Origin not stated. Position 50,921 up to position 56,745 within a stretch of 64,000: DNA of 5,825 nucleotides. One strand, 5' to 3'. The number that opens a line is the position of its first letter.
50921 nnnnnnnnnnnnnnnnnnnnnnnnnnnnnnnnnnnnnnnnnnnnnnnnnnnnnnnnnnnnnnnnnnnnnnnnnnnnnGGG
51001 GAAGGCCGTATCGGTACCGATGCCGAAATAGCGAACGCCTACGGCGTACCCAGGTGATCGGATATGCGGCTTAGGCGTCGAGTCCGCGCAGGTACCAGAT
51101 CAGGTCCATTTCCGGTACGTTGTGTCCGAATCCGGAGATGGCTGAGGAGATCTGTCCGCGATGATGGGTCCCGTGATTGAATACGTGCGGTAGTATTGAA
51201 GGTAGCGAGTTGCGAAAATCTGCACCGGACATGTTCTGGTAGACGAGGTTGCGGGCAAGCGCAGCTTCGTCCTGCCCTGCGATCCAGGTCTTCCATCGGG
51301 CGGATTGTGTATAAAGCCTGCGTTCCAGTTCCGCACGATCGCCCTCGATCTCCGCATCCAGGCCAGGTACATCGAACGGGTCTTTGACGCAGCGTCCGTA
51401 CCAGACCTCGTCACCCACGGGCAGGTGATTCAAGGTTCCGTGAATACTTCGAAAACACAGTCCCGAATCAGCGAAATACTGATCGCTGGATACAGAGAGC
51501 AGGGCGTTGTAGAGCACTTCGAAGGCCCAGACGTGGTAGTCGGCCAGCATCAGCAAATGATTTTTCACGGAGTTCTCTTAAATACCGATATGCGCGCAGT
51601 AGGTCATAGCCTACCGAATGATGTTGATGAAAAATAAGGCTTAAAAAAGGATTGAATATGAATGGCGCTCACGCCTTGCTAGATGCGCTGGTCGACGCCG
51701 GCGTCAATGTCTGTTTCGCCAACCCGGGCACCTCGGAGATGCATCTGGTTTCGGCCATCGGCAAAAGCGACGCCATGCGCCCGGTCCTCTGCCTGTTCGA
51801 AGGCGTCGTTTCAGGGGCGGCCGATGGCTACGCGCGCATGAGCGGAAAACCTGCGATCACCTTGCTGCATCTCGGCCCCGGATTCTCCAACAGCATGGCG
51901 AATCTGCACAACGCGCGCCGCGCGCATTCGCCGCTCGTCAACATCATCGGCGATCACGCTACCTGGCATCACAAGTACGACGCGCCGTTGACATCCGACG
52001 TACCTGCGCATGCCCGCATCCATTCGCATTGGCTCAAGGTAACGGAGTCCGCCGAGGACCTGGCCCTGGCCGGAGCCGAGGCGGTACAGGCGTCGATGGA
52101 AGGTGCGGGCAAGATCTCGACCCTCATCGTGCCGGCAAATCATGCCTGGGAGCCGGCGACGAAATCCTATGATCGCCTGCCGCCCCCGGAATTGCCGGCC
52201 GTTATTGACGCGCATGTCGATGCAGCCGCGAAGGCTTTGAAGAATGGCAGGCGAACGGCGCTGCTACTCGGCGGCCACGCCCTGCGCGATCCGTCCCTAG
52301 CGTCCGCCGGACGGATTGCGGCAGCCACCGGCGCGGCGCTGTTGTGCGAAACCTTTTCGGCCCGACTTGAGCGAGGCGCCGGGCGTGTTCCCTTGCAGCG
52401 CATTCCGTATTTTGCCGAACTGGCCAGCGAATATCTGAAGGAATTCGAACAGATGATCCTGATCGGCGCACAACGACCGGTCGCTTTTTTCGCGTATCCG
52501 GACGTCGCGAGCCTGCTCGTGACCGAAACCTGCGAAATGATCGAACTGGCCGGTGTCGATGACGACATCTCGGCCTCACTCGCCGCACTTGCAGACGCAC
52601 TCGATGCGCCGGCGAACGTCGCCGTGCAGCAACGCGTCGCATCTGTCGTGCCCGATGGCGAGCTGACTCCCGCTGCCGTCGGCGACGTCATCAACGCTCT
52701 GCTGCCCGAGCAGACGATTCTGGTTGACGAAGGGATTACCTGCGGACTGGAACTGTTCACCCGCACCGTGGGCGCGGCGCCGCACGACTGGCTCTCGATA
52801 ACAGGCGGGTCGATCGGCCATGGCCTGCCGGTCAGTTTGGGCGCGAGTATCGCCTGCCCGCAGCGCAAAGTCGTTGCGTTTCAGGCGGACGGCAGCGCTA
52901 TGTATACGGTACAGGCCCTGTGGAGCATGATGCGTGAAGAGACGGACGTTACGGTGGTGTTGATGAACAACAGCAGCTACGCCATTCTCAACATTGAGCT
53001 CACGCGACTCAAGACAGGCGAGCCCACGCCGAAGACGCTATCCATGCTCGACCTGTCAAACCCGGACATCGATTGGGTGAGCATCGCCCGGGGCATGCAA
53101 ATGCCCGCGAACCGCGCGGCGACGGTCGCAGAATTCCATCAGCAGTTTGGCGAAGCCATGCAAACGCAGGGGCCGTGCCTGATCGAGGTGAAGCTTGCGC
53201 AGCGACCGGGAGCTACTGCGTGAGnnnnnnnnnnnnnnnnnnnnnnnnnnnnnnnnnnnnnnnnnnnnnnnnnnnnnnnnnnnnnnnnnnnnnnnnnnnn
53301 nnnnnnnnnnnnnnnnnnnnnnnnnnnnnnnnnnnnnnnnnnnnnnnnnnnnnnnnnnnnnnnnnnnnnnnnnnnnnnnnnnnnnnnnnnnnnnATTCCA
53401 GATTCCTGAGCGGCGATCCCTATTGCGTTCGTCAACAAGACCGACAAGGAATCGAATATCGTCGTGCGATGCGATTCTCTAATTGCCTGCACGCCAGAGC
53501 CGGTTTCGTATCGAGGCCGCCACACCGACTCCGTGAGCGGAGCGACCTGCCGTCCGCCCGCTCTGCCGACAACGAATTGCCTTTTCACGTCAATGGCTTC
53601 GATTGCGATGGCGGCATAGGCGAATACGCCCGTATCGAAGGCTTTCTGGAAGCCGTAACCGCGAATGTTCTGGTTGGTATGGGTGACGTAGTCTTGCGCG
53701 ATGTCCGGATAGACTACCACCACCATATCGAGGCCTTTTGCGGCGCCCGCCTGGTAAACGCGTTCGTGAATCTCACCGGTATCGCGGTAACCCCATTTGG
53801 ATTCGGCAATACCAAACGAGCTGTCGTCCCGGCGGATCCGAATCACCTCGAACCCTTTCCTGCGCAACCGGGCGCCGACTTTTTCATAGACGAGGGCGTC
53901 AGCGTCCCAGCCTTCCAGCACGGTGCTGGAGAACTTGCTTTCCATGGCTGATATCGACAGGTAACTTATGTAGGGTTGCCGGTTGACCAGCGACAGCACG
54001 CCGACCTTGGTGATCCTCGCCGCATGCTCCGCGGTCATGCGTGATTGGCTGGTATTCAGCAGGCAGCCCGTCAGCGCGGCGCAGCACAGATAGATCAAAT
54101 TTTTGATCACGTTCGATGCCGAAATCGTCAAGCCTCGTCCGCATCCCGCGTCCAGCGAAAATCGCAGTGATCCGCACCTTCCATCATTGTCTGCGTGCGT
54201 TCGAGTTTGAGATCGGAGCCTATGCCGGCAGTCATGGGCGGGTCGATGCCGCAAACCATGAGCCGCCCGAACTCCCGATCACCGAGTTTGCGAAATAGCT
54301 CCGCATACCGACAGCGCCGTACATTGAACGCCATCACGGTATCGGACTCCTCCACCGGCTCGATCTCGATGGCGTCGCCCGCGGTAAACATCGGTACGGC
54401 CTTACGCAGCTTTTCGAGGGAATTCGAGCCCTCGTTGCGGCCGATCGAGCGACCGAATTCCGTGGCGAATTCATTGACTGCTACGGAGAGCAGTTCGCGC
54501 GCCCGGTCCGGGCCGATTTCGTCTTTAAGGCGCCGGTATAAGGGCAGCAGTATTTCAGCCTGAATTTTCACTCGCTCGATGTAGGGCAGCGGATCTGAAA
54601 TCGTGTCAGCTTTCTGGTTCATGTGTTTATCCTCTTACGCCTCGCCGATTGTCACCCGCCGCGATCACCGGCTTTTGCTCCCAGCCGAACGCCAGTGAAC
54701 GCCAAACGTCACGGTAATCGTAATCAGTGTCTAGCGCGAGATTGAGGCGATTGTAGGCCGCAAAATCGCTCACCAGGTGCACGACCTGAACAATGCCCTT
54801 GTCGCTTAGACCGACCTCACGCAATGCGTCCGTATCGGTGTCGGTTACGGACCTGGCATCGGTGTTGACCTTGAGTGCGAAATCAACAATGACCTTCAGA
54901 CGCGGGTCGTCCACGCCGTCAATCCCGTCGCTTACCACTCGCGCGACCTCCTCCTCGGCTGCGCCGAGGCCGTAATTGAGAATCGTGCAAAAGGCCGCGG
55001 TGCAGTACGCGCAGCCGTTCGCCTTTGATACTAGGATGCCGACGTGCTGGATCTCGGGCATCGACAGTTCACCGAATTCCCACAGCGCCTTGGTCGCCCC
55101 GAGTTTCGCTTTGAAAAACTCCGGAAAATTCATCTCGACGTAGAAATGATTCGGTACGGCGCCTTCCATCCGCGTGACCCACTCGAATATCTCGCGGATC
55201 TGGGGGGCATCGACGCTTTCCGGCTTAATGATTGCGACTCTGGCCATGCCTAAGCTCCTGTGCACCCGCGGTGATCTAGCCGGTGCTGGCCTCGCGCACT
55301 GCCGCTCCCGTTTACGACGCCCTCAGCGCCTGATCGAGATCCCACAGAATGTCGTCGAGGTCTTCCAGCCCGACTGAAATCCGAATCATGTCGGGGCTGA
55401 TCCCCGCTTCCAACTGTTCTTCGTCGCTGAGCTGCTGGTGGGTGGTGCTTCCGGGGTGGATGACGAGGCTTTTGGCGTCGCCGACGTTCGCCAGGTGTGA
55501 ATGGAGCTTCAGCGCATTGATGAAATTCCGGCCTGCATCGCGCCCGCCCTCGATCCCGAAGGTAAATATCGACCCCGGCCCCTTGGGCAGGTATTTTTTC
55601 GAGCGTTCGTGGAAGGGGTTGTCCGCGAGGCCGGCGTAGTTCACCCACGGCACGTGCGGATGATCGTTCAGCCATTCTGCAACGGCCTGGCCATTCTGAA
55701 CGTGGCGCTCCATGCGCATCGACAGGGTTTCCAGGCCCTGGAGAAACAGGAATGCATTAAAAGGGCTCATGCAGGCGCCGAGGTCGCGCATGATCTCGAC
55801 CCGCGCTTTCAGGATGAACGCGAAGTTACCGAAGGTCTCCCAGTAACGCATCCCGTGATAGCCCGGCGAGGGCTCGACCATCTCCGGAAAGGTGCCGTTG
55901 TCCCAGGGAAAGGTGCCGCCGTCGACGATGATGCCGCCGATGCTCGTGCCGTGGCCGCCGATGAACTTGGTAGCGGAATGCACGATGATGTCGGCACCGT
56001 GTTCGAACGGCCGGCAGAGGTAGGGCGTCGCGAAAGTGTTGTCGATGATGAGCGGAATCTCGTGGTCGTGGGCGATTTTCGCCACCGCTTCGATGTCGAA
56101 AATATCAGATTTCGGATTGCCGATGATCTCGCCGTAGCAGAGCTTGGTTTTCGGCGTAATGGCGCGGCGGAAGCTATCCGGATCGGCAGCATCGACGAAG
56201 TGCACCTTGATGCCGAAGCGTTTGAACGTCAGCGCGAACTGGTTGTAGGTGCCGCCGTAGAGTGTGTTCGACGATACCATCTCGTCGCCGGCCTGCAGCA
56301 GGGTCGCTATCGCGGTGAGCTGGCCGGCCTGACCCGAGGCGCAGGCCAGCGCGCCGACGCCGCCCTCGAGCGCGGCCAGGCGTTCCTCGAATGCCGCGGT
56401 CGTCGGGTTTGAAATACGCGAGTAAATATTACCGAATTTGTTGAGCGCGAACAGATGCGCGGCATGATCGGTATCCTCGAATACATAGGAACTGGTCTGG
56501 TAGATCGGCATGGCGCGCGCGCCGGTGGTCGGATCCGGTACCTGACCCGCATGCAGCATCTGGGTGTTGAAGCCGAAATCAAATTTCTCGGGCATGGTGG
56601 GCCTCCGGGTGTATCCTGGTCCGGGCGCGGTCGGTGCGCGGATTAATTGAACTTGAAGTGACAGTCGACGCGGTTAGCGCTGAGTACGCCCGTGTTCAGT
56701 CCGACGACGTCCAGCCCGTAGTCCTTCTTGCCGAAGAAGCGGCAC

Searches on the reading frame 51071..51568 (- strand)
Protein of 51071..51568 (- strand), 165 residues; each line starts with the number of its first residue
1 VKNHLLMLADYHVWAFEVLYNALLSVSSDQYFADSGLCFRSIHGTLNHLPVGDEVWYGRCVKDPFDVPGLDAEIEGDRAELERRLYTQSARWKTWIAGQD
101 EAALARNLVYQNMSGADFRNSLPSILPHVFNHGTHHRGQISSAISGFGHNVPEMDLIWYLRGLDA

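Call 12: search_protein_families(library=pfam, proteins=[window:51071-51568:-], max_evalue=0.001)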
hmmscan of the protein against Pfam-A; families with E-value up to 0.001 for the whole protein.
window:51071-51568:- (165 aa): 2 families
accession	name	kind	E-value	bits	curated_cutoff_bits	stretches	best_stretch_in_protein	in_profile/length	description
PF05163.17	DinB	-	1.3e-19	71.2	23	1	1-161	1-159/165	DinB family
PF12867.12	DinB_2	-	1.5e-10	42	24.8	1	22-140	12-128/128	DinB superfamily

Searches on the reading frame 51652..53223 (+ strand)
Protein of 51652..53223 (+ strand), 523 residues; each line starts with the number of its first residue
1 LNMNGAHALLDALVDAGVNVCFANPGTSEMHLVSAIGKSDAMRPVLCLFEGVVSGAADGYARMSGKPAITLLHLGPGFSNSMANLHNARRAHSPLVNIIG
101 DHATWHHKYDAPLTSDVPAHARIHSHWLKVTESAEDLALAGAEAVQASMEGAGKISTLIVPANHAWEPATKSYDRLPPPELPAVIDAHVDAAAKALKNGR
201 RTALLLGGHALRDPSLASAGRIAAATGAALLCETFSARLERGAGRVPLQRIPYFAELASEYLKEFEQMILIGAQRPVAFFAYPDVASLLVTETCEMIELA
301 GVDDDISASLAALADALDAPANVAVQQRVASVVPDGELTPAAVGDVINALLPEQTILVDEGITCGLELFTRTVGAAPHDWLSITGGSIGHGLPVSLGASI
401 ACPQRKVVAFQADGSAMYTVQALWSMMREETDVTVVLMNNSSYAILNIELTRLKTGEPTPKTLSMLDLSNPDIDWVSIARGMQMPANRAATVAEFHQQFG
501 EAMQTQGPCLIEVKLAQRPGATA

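Call 9: search_protein_families(library=ncbifam, proteins=[window:51652-53223:+], max_evalue=0.01)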
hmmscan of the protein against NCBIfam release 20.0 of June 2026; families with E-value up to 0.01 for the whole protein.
window:51652-53223:+ (523 aa): 55 families (the best 25 are shown)
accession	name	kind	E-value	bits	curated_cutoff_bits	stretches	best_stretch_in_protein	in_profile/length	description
NF005760.0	PRK07586.1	equivalog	7.6e-216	718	363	1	3-514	1-513/514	acetolactate synthase large subunit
NF009122.0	PRK12474.1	subfamily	2.5e-194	646.9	835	1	2-513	4-516/518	hypothetical protein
NF005485.1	PRK07092.1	equivalog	1.7e-55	188.8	493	1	7-516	5-519/523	benzoylformate decarboxylase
NF006122.0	PRK08266.1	subfamily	1.1e-38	133.1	571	1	2-517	3-526/543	hypothetical protein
NF006052.0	PRK08199.1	subfamily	2.1e-37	128.7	539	2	376-517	405-539/559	thiamine pyrophosphate protein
NF006016.1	PRK08155.1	equivalog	4.6e-33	114.5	870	2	377-516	399-533/554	acetolactate synthase large subunit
NF005712.0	PRK07524.1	subfamily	3.7e-32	111.5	500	2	326-517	347-531/536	5-guanidino-2-oxopentanoate decarboxylase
NF006203.0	PRK08327.1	equivalog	6.3e-31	107.5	456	2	2-100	8-111/571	thiamine pyrophosphate-requiring protein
NF006187.0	PRK08322.1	equivalog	8e-31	107.1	509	2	342-515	363-528/548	acetolactate synthase large subunit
NF005470.0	PRK07064.1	equivalog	2.8e-30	105.9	495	2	376-516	397-530/552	thiamine pyrophosphate-binding protein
NF006524.0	PRK08978.1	equivalog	3e-30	105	738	2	376-517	390-526/548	acetolactate synthase 2 catalytic subunit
TIGR00118.1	acolac_lg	equivalog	5e-30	104.5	538.35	2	376-517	399-536/557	biosynthetic-type acetolactate synthase large subunit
NF006319.0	PRK08527.1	equivalog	1e-29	103.4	905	2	1-107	2-108/565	acetolactate synthase large subunit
NF004919.0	PRK06276.1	equivalog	1.3e-26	93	866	2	3-104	1-101/582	acetolactate synthase large subunit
NF005860.0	PRK07789.1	equivalog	6.1e-25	87.6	881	2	2-231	33-266/615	acetolactate synthase large subunit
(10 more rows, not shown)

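Call 10: search_protein_families(library=pfam, proteins=[window:51652-53223:+], max_evalue=0.01)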
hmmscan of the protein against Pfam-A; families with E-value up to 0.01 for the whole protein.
window:51652-53223:+ (523 aa): 2 families
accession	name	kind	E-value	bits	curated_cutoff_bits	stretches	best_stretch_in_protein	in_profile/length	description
PF02776.23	TPP_enzyme_N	-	9.3e-30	103.3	26.8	1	3-108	1-106/119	Thiamine pyrophosphate enzyme, N-terminal TPP binding domain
PF02775.26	TPP_enzyme_C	-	1.1e-24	87.4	21.9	1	378-513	19-151/151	Thiamine pyrophosphate enzyme, C-terminal TPP binding domain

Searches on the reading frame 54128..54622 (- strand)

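Call 12: search_protein_families(library=pfam, proteins=[window:54128-54622:-], max_evalue=0.001)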
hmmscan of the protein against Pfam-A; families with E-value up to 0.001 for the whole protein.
window:54128-54622:- (164 aa): 1 family
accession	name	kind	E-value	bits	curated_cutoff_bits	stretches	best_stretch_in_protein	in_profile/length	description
PF14196.11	ATC_hydrolase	-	7.1e-31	108.4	28.1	1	19-157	3-145/145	L-2-amino-thiazoline-4-carboxylic acid hydrolase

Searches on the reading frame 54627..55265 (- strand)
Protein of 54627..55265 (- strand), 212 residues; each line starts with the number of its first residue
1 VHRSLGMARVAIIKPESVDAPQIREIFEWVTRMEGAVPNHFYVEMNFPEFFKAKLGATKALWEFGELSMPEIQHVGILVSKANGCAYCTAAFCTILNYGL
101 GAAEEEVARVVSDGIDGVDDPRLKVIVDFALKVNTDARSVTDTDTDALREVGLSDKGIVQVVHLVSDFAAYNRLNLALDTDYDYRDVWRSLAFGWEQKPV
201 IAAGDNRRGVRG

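Call 12: search_protein_families(library=pfam, proteins=[window:54627-55265:-], max_evalue=0.001)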
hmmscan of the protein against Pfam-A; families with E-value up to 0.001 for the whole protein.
window:54627-55265:- (212 aa): 1 family
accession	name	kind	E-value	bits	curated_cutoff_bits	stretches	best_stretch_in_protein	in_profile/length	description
PF02627.25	CMD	-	1e-05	25.8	23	1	48-122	1-74/84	Carboxymuconolactone decarboxylase family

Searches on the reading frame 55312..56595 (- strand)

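Call 12: search_protein_families(library=pfam, proteins=[window:55312-56595:-], max_evalue=0.001)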
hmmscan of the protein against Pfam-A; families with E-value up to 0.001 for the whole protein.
window:55312-56595:- (427 aa): 5 families
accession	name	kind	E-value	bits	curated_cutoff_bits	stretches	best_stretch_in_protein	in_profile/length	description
PF01053.26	Cys_Met_Meta_PP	-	3.5e-135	450.9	27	1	11-424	2-380/381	Cys/Met metabolism PLP-dependent enzyme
PF01041.23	DegT_DnrJ_EryC1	-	1.2e-08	35.1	19.8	1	63-187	23-147/360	DegT/DnrJ/EryC1/StrS aminotransferase family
PF00155.27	Aminotran_1_2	-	4.6e-06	26.5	19.7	1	63-224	41-233/361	Aminotransferase class I and II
PF00266.25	Aminotran_5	-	1.4e-05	24.7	21.5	1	98-219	84-210/371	Aminotransferase class-V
PF01212.27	Beta_elim_lyase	-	7.1e-05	22.7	27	1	63-313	31-269/288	Beta-eliminating lyase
